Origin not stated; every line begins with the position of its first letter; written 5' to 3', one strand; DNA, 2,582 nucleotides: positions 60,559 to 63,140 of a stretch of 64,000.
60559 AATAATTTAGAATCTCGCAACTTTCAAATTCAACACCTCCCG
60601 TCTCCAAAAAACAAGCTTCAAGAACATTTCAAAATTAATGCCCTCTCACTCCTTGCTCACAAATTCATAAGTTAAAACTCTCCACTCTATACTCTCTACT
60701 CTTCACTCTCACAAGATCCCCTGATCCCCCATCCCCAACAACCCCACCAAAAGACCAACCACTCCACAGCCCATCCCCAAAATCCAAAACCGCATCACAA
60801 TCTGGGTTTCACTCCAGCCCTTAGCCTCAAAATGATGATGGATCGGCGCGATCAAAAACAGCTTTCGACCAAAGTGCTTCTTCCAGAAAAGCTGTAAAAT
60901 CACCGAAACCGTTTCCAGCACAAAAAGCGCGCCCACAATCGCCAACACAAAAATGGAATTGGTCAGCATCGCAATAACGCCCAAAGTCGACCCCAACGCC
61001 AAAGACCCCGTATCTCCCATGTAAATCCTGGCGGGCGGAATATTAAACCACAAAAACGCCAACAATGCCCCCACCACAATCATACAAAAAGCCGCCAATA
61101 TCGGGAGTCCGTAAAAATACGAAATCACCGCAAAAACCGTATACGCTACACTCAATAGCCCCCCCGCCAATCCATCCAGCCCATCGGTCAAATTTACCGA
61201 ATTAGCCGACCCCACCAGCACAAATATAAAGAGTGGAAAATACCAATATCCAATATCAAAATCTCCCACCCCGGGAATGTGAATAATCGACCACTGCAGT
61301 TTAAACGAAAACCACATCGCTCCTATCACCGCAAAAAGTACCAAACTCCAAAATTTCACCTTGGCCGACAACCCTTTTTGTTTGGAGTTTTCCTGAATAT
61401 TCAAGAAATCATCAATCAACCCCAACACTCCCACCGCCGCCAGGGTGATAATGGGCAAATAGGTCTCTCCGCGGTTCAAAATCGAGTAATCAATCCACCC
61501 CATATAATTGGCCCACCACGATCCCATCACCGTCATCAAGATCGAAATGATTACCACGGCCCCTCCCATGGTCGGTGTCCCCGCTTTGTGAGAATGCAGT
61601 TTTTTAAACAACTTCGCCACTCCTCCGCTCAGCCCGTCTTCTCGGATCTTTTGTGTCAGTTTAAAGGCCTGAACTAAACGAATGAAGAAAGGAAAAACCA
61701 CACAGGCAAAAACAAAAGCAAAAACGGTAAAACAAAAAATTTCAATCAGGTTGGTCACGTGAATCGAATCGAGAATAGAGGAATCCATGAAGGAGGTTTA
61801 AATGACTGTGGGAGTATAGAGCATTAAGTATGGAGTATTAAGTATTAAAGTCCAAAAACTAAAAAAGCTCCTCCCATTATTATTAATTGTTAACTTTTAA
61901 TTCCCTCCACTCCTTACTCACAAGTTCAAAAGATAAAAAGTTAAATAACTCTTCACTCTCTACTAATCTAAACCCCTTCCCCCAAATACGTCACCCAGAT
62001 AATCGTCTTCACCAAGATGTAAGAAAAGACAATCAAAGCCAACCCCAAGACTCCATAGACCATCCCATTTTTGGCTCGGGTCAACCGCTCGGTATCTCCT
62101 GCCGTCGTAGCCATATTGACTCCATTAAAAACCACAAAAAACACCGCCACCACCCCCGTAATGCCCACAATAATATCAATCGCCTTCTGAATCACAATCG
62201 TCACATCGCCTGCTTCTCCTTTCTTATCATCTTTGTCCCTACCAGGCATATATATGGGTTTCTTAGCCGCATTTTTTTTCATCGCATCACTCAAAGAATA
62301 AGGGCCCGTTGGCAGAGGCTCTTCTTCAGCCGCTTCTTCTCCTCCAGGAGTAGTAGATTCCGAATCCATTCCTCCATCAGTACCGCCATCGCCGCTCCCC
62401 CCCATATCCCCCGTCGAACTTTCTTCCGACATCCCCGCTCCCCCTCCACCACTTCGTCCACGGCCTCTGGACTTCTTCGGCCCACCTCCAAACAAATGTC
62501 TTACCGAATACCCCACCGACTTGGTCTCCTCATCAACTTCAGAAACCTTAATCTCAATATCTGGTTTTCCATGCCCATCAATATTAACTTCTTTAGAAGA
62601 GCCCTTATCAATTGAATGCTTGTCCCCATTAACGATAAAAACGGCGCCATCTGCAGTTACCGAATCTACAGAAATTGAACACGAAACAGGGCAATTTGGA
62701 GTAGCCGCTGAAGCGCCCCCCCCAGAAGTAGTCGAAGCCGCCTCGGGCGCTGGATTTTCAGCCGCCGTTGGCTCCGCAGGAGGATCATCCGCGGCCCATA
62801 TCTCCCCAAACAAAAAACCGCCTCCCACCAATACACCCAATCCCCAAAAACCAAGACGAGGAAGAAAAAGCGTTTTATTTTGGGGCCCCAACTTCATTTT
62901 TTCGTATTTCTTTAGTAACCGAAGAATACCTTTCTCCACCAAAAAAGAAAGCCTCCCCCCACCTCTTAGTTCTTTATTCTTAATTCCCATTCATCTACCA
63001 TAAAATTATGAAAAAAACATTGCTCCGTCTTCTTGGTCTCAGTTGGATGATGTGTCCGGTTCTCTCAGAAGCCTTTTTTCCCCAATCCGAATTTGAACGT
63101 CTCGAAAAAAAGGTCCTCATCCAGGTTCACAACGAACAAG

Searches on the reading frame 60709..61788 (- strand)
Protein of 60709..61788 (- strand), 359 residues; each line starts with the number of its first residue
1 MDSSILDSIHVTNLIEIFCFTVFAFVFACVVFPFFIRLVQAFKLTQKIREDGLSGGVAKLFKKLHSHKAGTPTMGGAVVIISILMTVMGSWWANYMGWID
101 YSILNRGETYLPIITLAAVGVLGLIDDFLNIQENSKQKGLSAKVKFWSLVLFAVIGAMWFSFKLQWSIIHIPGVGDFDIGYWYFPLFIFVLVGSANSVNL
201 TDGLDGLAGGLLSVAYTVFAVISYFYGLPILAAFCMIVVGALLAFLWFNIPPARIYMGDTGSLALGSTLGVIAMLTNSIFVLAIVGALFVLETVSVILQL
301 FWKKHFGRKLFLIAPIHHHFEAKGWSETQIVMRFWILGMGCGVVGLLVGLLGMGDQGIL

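Call 13: find_related_loci(query=window:60709-61788:-, collection=genome_contigs, flank=10000)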
Query window:60709-61788:- (359 aa) in genome_contigs; peptide patterns used: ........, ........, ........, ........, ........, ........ (x = any residue, [..] = any of these).
600 stretches matched a pattern (row limit reached: there are more); 590 encode a relative of the query (tblastn E <= 1e-3); the best 80 are kept; 80 distinct loci.
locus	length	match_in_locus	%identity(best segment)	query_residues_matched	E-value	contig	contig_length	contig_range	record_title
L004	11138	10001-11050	76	1-350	9e-173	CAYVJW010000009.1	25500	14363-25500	MAG TPA_asm: uncultured Candidatus Peribacteria bacterium isolate binchicken_co65_50 genome assembly, contig: NODE_7947_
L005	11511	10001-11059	73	6-358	1e-164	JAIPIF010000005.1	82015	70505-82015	MAG: Candidatus Gracilibacteria bacterium isolate Tobar13.5m-G68 Tobar13-5m-C296, whole genome shotgun sequence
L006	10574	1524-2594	70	6-359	9e-161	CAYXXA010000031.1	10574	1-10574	MAG TPA_asm: uncultured Candidatus Peribacteria bacterium isolate SRP144503_co3_131 genome assembly, contig: NODE_1904_l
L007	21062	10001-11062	74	6-359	3e-159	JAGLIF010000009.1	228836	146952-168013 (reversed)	MAG: Candidatus Gracilibacteria bacterium isolate RS_2_30 ROV157_2.bin.30.fa_9, whole genome shotgun sequence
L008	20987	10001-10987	70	10-338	7e-149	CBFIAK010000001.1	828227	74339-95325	MAG: Patescibacteria group bacterium isolate Co_bin_206_indstr genome assembly, contig: Co_bin_206_indstr_c1, whole geno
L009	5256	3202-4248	64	3-351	5e-146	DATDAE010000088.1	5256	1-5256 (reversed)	MAG TPA_asm: Candidatus Gracilibacteria bacterium isolate SMAG_U88 k141_489038, whole genome shotgun sequence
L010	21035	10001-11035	53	10-354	2e-119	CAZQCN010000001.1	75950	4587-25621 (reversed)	MAG TPA_asm: uncultured Candidatus Peribacteria bacterium isolate SRP286056_co1_780 genome assembly, contig: NODE_275_le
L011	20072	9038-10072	54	11-355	2e-119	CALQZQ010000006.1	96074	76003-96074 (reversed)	MAG: Candidatus Peribacteria bacterium isolate MaH-04nov19-42 genome assembly, contig: MaH-04nov19-C299, whole genome sh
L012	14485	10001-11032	55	11-354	4e-117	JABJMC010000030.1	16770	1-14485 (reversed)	MAG: Candidatus Peregrinibacteria bacterium isolate SI075_bin129 k141_1563842, whole genome shotgun sequence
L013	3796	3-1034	54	11-354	5e-117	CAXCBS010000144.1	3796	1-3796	MAG TPA_asm: uncultured Candidatus Peregrinibacteria bacterium isolate SRR3723783_concoct_125 genome assembly, contig: E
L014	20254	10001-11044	52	11-358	1e-114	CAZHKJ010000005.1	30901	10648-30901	MAG TPA_asm: uncultured Candidatus Peribacteria bacterium isolate SRP286056_co1_480 genome assembly, contig: NODE_1647_l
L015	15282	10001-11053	53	1-351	2e-112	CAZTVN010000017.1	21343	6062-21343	MAG TPA_asm: uncultured Candidatus Peribacteria bacterium isolate binchicken_co213_143 genome assembly, contig: NODE_416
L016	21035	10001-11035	53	11-355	4e-111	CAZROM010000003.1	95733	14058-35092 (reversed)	MAG TPA_asm: uncultured Candidatus Peribacteria bacterium isolate SRP278252_co1_824 genome assembly, contig: NODE_230_le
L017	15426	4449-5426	55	29-355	3e-111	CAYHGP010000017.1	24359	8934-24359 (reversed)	MAG TPA_asm: uncultured Candidatus Peribacteria bacterium isolate ERP119702_co2_217 genome assembly, contig: NODE_1004_l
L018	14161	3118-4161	51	8-353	1e-109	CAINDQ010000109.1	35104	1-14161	uncultured Candidatus Peregrinibacteria bacterium isolate Loclat_bin-10452 genome assembly, contig: bin-10452:109/159, w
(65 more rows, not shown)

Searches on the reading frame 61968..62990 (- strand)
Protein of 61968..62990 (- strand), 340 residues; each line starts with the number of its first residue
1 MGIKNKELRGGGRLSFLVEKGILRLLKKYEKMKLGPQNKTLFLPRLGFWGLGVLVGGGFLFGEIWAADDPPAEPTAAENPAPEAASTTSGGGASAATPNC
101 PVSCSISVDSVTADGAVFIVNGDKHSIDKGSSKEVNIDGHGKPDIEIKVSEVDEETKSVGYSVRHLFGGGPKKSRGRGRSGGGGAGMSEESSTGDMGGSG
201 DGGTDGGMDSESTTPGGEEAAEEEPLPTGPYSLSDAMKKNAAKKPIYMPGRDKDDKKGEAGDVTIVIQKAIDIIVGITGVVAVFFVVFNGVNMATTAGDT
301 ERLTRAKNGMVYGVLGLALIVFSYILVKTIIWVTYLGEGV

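Call 22: find_encoding_contigs(protein=window:61968-62990:-, flank=10000, max_places=4)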
Protein window:61968-62990:- (340 aa): 4 contigs read that carry it; 3 places shown.
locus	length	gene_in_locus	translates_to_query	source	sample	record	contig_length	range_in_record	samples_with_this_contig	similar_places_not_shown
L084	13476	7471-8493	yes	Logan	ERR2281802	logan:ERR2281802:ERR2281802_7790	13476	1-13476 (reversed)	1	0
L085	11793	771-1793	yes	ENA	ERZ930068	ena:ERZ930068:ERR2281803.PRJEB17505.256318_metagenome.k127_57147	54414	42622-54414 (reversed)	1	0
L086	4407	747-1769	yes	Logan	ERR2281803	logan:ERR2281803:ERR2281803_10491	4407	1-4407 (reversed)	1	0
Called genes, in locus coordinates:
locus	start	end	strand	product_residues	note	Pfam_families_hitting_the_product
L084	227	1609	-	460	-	PF02878:PGM_PMM_I, PF02879:PGM_PMM_II, PF02880:PGM_PMM_III, PF00408:PGM_PMM_IV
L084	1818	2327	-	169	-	PF13413:HTH_25 (faint), PF13560:HTH_31 (faint), PF01381:HTH_3 (weak), PF12844:HTH_19 (faint), PF01381:HTH_3 (weak)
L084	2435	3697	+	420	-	PF04932:Wzy_C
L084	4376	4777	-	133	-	-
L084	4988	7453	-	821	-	PF00092:VWA (weak), PF00395:SLH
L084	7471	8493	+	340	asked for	PF18895:T4SS_pilin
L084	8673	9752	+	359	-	PF00953:Glycos_transf_4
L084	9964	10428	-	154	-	-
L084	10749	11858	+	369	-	PF01966:HD, PF13286:HD_assoc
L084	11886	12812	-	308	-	PF01513:NAD_kinase, PF20143:NAD_kinase_C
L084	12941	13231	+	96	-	-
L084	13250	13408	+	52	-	-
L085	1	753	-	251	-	?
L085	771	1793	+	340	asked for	PF18895:T4SS_pilin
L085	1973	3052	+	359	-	PF00953:Glycos_transf_4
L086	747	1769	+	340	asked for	PF18895:T4SS_pilin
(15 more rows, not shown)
